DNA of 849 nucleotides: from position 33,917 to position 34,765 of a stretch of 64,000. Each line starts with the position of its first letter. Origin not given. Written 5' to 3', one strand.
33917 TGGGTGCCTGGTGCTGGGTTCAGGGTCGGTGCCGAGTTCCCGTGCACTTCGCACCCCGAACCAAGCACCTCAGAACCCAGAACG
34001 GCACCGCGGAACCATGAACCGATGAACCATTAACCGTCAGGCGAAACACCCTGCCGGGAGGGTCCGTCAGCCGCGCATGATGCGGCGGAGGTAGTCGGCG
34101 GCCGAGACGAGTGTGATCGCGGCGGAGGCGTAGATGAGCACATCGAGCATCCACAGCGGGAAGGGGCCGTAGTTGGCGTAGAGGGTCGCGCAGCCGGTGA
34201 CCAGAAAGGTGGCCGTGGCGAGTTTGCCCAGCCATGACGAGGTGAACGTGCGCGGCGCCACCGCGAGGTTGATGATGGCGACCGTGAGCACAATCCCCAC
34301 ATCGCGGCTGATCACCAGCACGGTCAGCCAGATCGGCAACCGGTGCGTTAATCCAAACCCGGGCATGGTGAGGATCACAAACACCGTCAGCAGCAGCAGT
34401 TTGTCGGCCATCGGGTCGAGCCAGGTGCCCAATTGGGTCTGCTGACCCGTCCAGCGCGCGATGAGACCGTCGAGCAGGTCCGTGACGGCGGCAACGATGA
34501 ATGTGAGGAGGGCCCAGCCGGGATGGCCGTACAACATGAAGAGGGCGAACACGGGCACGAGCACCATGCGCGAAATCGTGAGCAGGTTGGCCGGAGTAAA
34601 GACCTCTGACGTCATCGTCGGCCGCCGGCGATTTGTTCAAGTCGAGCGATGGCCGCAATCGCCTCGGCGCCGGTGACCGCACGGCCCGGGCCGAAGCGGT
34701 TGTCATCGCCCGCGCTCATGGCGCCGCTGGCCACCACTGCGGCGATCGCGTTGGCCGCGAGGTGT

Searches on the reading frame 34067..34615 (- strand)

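Call 105: search_protein_families(library=pfam, proteins=[window:34067-34615:-], max_evalue=0.001)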
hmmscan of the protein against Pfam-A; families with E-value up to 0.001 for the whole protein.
window:34067-34615:- (182 aa): 1 family
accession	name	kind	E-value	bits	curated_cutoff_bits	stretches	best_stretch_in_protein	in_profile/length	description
PF01066.26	CDP-OH_P_transf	-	3.9e-32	112.2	22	1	7-169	2-151/152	CDP-alcohol phosphatidyltransferase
